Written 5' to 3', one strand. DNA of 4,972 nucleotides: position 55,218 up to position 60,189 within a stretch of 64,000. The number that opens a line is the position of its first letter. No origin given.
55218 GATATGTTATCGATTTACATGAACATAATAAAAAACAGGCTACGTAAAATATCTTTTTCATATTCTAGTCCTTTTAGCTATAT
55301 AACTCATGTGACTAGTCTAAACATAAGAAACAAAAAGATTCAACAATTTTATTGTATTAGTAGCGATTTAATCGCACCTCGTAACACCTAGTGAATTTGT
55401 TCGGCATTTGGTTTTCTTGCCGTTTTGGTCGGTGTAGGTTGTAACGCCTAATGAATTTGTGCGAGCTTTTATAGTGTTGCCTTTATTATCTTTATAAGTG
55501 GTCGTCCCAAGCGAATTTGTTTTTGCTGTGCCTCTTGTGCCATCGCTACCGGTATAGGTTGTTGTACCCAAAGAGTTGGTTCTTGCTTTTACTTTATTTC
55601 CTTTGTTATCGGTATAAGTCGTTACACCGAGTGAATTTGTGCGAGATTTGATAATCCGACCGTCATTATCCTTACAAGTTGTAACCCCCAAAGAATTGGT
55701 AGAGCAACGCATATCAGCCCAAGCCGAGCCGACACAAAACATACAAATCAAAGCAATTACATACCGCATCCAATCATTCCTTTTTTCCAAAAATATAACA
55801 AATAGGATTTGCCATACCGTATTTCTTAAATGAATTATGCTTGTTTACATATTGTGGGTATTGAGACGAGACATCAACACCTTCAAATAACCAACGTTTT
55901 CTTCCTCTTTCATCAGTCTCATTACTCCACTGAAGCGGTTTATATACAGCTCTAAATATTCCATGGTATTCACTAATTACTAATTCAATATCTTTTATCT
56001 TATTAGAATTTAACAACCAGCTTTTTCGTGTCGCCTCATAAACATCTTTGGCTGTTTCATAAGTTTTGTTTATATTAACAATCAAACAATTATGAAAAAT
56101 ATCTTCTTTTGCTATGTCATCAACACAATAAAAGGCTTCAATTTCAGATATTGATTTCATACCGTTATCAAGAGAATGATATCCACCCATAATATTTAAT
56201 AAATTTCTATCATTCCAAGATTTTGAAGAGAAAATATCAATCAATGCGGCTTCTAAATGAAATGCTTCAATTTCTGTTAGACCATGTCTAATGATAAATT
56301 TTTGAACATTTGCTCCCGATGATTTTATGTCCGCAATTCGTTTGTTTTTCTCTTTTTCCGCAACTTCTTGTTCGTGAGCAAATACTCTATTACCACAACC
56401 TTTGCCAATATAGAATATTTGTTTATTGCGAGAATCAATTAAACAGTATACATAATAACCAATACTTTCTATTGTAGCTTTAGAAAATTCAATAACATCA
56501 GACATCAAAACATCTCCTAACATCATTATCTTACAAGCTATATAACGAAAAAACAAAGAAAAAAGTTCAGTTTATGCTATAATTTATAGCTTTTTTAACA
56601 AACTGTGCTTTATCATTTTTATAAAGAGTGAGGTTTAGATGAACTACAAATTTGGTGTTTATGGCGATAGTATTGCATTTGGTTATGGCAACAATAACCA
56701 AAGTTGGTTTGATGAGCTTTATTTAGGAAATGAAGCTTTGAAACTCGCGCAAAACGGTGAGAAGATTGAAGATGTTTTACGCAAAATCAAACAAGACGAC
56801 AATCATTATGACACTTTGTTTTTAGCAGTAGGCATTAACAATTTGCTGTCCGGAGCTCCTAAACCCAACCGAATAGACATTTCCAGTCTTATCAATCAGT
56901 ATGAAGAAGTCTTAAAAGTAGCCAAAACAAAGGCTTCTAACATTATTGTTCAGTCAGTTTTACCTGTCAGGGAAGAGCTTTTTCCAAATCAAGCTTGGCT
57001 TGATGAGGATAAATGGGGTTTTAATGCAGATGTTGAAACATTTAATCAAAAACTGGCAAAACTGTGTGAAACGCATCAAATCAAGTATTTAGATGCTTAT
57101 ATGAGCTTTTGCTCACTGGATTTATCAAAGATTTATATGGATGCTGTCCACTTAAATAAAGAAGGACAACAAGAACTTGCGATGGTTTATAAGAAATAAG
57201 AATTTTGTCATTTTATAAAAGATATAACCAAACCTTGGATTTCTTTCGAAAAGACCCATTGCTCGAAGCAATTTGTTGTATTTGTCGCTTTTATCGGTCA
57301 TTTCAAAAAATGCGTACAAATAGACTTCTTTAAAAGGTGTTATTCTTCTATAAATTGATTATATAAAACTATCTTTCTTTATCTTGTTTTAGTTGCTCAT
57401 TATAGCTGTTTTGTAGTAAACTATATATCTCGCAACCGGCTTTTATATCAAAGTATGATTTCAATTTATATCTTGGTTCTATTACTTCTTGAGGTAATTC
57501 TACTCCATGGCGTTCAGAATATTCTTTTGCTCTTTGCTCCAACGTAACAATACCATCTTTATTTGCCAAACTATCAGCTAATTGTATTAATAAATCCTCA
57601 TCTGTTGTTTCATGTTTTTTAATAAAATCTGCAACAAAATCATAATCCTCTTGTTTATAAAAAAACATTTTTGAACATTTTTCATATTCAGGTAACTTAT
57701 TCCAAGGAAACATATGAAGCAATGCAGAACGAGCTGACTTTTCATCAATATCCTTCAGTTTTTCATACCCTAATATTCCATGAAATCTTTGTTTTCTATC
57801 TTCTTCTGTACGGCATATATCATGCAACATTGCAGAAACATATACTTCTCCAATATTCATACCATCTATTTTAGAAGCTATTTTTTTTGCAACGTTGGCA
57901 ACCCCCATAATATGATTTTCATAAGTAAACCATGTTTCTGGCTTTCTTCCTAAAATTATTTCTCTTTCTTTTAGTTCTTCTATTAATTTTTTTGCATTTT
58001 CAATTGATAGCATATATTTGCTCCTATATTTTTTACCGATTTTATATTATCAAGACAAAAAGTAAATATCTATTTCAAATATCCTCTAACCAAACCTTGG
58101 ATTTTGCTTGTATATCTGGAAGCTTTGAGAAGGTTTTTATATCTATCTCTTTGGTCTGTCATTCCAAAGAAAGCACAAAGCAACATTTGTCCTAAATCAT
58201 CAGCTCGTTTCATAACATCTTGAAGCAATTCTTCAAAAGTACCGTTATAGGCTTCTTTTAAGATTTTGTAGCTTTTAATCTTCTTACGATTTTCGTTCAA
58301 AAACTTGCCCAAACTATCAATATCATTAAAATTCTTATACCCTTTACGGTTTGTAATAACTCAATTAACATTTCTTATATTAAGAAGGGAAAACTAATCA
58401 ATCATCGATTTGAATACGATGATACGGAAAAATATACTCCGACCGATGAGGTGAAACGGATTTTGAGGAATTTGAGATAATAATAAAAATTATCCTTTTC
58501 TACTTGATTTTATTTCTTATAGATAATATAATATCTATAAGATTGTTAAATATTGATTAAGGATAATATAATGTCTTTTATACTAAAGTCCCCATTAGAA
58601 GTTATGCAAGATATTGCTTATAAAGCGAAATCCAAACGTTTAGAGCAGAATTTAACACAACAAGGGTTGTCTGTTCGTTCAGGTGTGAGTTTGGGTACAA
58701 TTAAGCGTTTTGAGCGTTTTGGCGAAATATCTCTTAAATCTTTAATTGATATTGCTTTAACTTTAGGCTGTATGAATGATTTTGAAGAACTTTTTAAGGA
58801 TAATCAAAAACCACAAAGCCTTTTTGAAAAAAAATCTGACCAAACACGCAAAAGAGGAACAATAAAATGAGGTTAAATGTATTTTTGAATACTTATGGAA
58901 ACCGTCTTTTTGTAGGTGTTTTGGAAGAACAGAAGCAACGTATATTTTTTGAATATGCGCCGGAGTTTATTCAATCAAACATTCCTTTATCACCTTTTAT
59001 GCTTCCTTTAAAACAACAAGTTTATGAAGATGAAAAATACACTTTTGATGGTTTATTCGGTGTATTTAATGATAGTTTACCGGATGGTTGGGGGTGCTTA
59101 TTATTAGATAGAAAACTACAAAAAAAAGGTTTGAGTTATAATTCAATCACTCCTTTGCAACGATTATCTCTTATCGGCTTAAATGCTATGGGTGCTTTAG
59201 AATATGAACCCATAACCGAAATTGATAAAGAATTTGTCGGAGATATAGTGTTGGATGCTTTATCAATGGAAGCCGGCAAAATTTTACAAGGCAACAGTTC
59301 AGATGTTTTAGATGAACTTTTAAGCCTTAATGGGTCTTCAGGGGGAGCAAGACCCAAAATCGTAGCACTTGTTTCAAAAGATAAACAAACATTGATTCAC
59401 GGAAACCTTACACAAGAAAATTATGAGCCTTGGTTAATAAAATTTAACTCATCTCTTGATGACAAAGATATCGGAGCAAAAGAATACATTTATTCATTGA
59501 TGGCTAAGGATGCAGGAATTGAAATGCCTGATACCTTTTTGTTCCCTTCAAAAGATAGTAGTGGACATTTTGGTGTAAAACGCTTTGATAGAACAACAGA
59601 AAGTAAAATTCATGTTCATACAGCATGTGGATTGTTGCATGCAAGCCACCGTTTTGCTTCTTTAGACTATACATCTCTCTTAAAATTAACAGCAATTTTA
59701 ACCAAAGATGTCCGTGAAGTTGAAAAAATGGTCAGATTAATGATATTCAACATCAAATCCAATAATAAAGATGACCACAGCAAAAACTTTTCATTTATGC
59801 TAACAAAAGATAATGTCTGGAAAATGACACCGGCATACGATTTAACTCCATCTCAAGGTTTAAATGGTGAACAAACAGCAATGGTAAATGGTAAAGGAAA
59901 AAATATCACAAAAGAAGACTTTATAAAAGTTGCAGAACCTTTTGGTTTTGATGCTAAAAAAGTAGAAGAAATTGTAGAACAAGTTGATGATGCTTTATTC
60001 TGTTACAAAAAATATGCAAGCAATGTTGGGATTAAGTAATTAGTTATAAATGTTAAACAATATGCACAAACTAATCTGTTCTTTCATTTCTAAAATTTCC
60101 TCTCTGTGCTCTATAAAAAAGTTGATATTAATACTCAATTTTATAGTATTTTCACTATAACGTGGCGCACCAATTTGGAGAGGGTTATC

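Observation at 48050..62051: Stack of decayed integrative islands inserted at the 3' end of tRNA-Leu(UAA), bounded by three related att-like repeats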

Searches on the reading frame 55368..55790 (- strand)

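Call 10: search_protein_families(library=pfam, proteins=[window:55368-55790:-], max_evalue=0.01)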
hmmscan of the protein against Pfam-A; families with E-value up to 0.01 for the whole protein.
window:55368-55790:- (140 aa): 1 family
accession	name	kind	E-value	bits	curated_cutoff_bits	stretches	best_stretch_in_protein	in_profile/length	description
PF06004.18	DUF903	-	0.0051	17.2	27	0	115-130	25-40/49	Bacterial protein of unknown function (DUF903)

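Call 39: search_protein_families(library=phrogs, proteins=[window:55368-55790:-], max_evalue=0.01)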
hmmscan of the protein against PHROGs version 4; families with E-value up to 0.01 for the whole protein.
window:55368-55790:- (140 aa): 2 families
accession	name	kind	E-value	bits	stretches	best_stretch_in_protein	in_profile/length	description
phrog_37876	-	unknown function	0.0012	19.7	0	92-119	60-87/156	-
phrog_14065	-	unknown function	0.0022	17.3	1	12-106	679-773/1152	-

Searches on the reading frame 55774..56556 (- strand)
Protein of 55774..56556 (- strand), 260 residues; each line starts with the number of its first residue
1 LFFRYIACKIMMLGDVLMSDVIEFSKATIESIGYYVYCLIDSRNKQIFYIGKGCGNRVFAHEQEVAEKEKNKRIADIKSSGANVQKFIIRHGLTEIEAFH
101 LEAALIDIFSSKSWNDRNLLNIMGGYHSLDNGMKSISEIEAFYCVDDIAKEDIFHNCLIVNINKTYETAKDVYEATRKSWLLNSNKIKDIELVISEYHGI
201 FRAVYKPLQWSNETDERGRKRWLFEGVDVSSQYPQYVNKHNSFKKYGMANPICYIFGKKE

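Call 10: search_protein_families(library=pfam, proteins=[window:55774-56556:-], max_evalue=0.01)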
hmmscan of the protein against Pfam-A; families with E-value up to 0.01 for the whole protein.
window:55774-56556:- (260 aa): 1 family
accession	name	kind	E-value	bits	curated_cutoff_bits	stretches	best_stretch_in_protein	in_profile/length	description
PF22945.2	LEM-3_GIY-YIG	-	3.3e-12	47.1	27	1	45-125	25-112/151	LEM-3-like GIY-YIG domain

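Call 39: search_protein_families(library=phrogs, proteins=[window:55774-56556:-], max_evalue=0.01)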
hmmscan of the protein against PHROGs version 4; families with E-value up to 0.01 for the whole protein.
window:55774-56556:- (260 aa): 3 families
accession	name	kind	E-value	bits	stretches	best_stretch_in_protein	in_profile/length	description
phrog_5356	-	unknown function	1.2e-46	160.2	1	20-220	2-198/255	-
phrog_15526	-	unknown function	0.00025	22.1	1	34-125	4-81/168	-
phrog_23812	-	unknown function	0.0023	17.6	1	139-201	376-437/440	-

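Call 49: search_protein_families(library=ncbifam, proteins=[window:55774-56556:-], max_evalue=0.1)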
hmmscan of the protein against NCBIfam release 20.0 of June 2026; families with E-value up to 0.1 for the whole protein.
window:55774-56556:- (260 aa): 0 families

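Call 63: search_protein_families(library=padloc, proteins=[window:55774-56556:-], max_evalue=0.001)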
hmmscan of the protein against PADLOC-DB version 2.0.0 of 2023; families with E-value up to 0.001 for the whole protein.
window:55774-56556:- (260 aa): 1 family
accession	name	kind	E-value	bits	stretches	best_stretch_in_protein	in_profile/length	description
PDLC04031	PD-T4-3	-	1.4e-41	140.8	1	21-221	3-200/256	-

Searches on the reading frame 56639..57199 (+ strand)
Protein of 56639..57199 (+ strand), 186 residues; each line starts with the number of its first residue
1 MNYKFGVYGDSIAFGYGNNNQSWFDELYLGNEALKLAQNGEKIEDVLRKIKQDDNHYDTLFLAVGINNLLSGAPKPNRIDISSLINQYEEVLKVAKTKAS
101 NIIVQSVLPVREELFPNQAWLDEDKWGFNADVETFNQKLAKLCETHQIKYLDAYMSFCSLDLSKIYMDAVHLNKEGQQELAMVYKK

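Call 10: search_protein_families(library=pfam, proteins=[window:56639-57199:+], max_evalue=0.01)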
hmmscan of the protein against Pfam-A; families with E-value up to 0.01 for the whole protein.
window:56639-57199:+ (186 aa): 3 families
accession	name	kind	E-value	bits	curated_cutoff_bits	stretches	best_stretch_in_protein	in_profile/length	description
PF13472.12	Lipase_GDSL_2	-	8.4e-15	56.2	32.9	1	7-178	1-177/178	GDSL-like Lipase/Acylhydrolase family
PF00657.28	Lipase_GDSL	-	2.9e-07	31.3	23.6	1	9-182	5-206/208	GDSL-like Lipase/Acylhydrolase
PF19040.6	SGNH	-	0.0029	17.8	27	1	44-185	80-247/248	SGNH domain (fused to AT3 domains)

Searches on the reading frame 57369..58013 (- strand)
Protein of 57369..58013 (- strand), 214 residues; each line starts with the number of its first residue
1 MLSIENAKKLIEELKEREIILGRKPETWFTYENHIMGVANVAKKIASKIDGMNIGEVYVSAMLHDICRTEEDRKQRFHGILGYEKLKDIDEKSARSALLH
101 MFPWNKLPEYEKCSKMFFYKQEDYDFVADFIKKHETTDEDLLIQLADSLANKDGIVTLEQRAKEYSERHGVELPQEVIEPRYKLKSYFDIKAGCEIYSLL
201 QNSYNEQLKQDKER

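Call 10: search_protein_families(library=pfam, proteins=[window:57369-58013:-], max_evalue=0.01)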
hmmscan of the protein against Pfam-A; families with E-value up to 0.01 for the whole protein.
window:57369-58013:- (214 aa): 2 families
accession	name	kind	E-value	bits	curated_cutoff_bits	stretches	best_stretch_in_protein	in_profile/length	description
PF01966.28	HD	-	2.6e-12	47.5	22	1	32-151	2-115/116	HD domain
PF08668.18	HDOD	-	0.0017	18.4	22.9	1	30-67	94-131/196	HDOD domain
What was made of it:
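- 56639..58013 (.): GDSL hydrolase (56639-57199, +) and HD-domain protein (57369-58013, -). Call 10.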

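Call 49: search_protein_families(library=ncbifam, proteins=[window:57369-58013:-], max_evalue=0.1)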
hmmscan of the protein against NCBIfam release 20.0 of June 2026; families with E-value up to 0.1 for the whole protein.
window:57369-58013:- (214 aa): 5 families
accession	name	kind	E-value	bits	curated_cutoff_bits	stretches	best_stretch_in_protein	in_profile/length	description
NF045665.1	NTPtran_DVU1551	equivalog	2.1e-09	36.9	315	2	16-86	203-280/359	DVU_1551 family NTP transferase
TIGR00277.1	HDIG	domain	9.1e-06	25.5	27.6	1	33-92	7-71/84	HDIG domain-containing metalloprotein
NF009343.0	PRK12703.1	equivalog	0.0005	19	434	1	33-168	190-311/339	tRNA (cytidine(56)-2'-O)-methyltransferase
TIGR00295.1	TIGR00295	hypoth_equivalog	0.001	18.8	172.35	1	33-95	16-82/164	TIGR00295 family protein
NF005519.0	PRK07152.1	equivalog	0.0013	17.7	315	1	33-76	199-241/361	nicotinate-nucleotide adenylyltransferase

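Call 63: search_protein_families(library=padloc, proteins=[window:57369-58013:-], max_evalue=0.001)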
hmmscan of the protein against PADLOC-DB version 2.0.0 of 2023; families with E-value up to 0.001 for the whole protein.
window:57369-58013:- (214 aa): 0 families

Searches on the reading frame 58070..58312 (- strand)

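Call 11: search_protein_families(library=pfam, proteins=[window:58070-58312:-], max_evalue=0.01)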
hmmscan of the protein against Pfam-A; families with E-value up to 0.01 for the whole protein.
window:58070-58312:- (80 aa): 2 families
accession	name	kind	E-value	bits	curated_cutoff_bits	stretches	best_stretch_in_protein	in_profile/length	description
PF06684.16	AA_synth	-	0.0074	16.2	27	1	2-58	16-72/175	Amino acid synthesis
PF22440.1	SirC_C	-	0.008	16.6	27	0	3-33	6-36/47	SirC C-terminal domain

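Call 39: search_protein_families(library=phrogs, proteins=[window:58070-58312:-], max_evalue=0.01)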
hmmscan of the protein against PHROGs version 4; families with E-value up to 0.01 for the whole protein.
window:58070-58312:- (80 aa): 0 families

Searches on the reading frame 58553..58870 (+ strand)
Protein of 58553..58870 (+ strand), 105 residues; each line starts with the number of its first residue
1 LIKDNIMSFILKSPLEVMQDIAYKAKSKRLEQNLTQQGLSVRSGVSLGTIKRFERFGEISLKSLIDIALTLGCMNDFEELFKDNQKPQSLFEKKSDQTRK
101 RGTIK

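Call 11: search_protein_families(library=pfam, proteins=[window:58553-58870:+], max_evalue=0.01)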
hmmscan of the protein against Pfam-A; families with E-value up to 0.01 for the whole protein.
window:58553-58870:+ (105 aa): 1 family
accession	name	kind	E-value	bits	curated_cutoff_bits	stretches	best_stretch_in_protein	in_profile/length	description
PF01381.28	HTH_3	-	2.8e-06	27.7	23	1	26-73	2-50/55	Helix-turn-helix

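Call 63: search_protein_families(library=padloc, proteins=[window:58553-58870:+], max_evalue=0.001)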
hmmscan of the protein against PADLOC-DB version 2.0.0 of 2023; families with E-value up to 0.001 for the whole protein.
window:58553-58870:+ (105 aa): 0 families

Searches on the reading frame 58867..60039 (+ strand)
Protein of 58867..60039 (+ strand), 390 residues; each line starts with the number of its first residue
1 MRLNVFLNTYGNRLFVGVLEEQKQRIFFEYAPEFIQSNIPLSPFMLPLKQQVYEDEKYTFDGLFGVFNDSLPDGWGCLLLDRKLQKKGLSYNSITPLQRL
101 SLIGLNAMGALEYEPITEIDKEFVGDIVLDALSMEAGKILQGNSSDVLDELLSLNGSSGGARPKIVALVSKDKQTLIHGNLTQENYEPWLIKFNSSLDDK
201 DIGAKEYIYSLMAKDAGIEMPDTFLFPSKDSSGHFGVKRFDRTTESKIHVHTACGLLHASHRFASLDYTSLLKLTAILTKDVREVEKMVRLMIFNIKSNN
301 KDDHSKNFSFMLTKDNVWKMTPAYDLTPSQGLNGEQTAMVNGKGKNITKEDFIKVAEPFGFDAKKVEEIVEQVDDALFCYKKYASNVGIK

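Call 11: search_protein_families(library=pfam, proteins=[window:58867-60039:+], max_evalue=0.01)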
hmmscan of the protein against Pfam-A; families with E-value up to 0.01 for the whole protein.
window:58867-60039:+ (390 aa): 2 families
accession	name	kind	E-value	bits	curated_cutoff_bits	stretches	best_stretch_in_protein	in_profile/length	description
PF07804.18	HipA_C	-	7.1e-49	166.8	30.5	1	157-375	2-207/213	HipA-like C-terminal domain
PF13657.11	Couple_hipA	-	2.8e-17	63.5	22.5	1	10-113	4-98/99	HipA N-terminal domain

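Call 34: find_encoding_contigs(protein=window:58867-60039:+, flank=10000, max_places=10)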
Protein window:58867-60039:+ (390 aa): no gene with exactly this product is on record in the collection.
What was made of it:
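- Tried and rejected: The look-up of HipA as I delimited it found no record (call 34).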

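Call 63: search_protein_families(library=padloc, proteins=[window:58867-60039:+], max_evalue=0.001)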
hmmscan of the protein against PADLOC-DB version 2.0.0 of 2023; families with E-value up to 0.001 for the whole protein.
window:58867-60039:+ (390 aa): 2 families
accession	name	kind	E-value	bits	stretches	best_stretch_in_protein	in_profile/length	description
PDLC04340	PDC-M03A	-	7.1e-06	23.7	1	206-337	50-178/280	-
PDLC04339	PDC-M03A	-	0.00044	17.7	1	278-328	127-176/293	-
